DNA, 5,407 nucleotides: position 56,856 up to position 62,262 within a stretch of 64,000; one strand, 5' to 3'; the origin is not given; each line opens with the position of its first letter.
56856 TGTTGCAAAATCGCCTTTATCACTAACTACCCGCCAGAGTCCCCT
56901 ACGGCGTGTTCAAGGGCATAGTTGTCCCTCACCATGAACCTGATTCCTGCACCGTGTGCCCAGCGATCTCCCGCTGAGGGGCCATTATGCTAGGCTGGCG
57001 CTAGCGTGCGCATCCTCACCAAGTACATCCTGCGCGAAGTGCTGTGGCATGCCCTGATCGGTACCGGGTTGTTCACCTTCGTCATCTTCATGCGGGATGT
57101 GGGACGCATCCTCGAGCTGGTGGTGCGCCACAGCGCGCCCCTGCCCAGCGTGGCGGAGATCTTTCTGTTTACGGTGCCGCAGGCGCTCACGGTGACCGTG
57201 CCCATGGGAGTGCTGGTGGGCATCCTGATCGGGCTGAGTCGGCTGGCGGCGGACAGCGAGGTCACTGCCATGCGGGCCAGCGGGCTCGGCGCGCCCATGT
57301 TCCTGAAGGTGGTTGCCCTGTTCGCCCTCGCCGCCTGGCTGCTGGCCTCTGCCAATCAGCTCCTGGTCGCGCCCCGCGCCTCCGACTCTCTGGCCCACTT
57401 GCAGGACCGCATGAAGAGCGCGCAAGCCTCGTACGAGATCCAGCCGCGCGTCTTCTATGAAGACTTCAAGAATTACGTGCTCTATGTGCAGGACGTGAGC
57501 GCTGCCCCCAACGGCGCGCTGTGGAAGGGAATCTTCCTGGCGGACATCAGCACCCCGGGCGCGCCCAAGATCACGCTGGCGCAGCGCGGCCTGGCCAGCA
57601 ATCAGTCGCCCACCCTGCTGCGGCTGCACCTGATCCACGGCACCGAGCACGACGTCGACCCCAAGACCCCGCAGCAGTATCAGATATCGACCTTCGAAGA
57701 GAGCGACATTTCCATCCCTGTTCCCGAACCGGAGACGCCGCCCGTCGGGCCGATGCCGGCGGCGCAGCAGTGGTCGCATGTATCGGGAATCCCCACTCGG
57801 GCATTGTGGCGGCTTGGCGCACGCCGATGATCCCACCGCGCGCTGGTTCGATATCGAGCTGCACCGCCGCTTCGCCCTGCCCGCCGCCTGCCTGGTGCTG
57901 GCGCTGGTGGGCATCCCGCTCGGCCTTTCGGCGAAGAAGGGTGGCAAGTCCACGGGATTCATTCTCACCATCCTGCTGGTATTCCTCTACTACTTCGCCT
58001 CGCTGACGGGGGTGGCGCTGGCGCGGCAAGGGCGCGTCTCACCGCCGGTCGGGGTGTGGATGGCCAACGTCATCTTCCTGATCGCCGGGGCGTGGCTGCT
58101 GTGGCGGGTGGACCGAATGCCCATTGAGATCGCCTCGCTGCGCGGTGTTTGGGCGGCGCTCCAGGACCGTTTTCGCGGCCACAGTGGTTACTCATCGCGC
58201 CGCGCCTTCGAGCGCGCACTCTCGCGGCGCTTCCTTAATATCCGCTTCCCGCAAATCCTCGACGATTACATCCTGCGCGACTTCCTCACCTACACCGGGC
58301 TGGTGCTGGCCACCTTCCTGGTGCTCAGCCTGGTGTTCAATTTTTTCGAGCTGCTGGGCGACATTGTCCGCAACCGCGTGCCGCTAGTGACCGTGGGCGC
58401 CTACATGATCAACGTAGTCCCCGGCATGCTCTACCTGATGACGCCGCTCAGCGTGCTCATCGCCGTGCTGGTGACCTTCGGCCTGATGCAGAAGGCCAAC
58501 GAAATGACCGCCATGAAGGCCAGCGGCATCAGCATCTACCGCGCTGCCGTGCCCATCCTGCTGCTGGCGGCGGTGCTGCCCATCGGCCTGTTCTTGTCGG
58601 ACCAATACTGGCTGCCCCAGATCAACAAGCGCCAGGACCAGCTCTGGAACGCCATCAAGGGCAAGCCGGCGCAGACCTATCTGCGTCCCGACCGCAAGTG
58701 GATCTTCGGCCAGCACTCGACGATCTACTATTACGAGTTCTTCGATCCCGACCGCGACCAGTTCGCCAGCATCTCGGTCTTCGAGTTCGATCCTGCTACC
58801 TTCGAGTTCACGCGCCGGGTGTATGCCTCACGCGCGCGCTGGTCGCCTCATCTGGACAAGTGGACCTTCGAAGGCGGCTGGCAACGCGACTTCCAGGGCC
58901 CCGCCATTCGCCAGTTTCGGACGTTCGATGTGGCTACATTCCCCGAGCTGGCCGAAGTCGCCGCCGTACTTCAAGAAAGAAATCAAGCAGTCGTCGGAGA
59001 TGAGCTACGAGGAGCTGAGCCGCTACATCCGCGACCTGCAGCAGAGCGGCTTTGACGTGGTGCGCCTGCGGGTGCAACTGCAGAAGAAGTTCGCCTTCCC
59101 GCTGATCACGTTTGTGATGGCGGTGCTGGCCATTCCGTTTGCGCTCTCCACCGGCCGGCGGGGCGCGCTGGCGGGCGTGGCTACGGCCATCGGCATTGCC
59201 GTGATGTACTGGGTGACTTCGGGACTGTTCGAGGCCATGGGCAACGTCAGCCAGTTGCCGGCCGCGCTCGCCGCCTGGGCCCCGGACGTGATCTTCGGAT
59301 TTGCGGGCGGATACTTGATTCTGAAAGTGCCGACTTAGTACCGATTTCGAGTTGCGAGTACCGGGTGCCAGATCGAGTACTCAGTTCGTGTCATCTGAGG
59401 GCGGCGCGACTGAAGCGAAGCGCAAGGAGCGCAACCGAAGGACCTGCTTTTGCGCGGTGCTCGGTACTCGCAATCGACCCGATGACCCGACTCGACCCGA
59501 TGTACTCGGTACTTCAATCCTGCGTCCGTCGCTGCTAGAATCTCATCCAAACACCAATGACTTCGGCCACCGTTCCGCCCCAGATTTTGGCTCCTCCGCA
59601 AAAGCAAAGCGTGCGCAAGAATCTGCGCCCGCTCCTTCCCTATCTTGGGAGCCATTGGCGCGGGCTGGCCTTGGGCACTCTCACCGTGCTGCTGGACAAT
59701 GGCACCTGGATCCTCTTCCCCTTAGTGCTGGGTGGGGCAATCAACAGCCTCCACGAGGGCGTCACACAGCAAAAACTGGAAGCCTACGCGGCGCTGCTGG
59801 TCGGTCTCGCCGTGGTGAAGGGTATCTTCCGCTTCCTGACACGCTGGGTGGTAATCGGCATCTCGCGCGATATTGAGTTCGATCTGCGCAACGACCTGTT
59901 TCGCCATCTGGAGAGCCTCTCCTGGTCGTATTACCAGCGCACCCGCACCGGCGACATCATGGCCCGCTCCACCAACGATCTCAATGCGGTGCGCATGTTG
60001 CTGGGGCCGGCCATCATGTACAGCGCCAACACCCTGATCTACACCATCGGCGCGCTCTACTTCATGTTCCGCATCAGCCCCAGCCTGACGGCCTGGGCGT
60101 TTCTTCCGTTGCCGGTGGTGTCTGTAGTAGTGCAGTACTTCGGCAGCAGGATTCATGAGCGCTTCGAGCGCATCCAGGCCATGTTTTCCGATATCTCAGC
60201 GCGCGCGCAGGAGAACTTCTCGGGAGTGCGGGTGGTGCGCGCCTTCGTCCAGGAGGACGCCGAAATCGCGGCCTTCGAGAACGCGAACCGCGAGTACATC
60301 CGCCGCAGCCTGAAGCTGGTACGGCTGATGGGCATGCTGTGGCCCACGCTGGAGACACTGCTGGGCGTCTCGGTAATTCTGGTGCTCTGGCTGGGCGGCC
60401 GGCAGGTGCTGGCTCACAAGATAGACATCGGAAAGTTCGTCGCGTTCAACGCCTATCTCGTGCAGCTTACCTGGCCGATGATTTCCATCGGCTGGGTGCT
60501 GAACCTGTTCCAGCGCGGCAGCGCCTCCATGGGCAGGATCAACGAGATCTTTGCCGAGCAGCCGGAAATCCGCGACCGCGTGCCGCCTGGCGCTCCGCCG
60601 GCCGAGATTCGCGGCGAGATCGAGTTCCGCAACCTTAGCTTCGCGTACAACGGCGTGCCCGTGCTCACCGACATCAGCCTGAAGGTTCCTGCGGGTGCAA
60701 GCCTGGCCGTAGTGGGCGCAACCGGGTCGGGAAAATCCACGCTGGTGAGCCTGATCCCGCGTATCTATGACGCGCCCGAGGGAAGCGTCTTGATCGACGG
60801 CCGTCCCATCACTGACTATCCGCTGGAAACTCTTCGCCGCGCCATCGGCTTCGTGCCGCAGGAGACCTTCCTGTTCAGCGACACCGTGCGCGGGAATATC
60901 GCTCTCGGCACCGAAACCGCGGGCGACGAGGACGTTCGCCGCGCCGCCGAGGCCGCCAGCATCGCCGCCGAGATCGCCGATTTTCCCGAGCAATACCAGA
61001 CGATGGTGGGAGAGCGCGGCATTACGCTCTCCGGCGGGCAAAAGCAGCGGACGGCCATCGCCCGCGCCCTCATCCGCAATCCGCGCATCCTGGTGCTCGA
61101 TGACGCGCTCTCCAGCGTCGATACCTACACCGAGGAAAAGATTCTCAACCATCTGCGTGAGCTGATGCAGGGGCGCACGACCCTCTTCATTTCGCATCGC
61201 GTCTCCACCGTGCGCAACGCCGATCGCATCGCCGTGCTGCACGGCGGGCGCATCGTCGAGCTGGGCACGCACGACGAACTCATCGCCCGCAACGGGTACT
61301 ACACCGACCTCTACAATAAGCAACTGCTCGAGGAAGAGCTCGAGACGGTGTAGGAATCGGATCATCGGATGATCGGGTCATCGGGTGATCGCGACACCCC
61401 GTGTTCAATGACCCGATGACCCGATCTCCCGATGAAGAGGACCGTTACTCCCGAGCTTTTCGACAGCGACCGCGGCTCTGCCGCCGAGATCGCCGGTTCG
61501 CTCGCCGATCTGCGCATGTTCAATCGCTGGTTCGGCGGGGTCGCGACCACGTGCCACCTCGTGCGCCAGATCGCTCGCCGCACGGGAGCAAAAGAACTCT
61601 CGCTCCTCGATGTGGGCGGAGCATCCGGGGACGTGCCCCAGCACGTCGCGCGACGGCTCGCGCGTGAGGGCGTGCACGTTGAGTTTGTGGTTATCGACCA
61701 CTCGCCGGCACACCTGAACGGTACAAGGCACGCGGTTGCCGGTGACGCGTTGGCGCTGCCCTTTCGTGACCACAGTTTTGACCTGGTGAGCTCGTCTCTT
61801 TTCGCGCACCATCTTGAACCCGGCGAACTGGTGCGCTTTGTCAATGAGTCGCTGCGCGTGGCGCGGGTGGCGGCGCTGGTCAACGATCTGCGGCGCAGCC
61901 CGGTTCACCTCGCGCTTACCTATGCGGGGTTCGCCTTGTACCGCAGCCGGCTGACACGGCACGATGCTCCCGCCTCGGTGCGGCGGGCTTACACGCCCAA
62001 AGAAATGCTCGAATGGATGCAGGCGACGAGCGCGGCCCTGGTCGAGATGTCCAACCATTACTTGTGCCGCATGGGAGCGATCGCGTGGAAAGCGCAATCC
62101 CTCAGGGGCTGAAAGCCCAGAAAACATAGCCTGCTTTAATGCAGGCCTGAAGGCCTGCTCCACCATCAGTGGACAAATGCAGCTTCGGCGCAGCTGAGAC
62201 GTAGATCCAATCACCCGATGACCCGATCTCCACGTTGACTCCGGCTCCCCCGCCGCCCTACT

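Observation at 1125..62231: About 25 intergenic hairpins share one architecture (arms of 3-4 tandem 7-8 nt words) but use different words at different loci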

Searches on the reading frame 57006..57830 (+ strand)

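Call 69: search_protein_families(library=pfam, proteins=[window:57006-57830:+], max_evalue=0.01)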
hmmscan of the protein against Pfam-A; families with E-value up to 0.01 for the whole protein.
window:57006-57830:+ (274 aa): 1 family
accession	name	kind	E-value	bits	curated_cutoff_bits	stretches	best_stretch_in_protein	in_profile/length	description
PF03739.19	LptF_LptG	-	4.8e-50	171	27.9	1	6-241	1-232/353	Lipopolysaccharide export system permease LptF/LptG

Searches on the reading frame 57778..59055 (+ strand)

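Call 69: search_protein_families(library=pfam, proteins=[window:57778-59055:+], max_evalue=0.01)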
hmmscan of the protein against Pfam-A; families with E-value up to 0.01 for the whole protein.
window:57778-59055:+ (425 aa): 1 family
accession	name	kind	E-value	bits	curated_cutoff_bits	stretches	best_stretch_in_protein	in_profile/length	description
PF03739.19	LptF_LptG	-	3.3e-76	257.1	27.9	2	164-393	2-231/353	Lipopolysaccharide export system permease LptF/LptG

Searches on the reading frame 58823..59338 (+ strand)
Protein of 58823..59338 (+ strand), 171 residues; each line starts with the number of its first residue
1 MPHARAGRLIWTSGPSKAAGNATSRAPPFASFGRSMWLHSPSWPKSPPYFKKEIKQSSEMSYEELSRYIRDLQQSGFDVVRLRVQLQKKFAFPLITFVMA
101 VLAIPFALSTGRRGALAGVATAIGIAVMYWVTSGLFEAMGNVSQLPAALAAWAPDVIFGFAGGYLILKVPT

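Call 69: search_protein_families(library=pfam, proteins=[window:58823-59338:+], max_evalue=0.01)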
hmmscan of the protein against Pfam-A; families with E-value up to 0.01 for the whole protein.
window:58823-59338:+ (171 aa): 1 family
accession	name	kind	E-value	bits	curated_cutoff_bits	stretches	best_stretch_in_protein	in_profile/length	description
PF03739.19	LptF_LptG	-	1.2e-32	113.8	27.9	1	45-167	230-352/353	Lipopolysaccharide export system permease LptF/LptG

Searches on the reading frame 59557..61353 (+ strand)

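Call 6: search_protein_families(library=pfam, proteins=[window:59557-61353:+])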
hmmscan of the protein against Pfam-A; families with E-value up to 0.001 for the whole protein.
window:59557-61353:+ (598 aa): 4 families
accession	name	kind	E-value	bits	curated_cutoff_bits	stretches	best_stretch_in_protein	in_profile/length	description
PF00664.28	ABC_membrane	-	9.9e-48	163.6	28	1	38-308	2-274/274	ABC transporter transmembrane region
PF00005.33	ABC_tran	-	1.4e-30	107.1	25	1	370-518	1-136/137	ABC transporter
PF02463.25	SMC_N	-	2.4e-05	24.3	40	0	447-559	135-209/220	RecF/RecN/SMC N terminal domain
PF01935.23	DUF87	-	0.00036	21.1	23.2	1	379-413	22-57/220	Helicase HerA, central domain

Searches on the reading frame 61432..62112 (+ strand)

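Call 69: search_protein_families(library=pfam, proteins=[window:61432-62112:+], max_evalue=0.01)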
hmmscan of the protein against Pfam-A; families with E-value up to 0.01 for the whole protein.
window:61432-62112:+ (226 aa): 5 families
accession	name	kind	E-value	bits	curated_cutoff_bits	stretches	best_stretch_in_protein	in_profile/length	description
PF08241.18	Methyltransf_11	-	4.8e-09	37.2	21.2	1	59-145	1-88/95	Methyltransferase domain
PF13649.12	Methyltransf_25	-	1.1e-08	36.1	27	1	59-144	2-93/97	Methyltransferase domain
PF08242.18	Methyltransf_12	-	0.00018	22.6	30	1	59-136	1-87/98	Methyltransferase domain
PF13489.12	Methyltransf_23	-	0.0024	18.1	27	1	44-156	13-123/164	Methyltransferase domain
PF13847.12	Methyltransf_31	-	0.0069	16.5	27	0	54-126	3-85/145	Methyltransferase domain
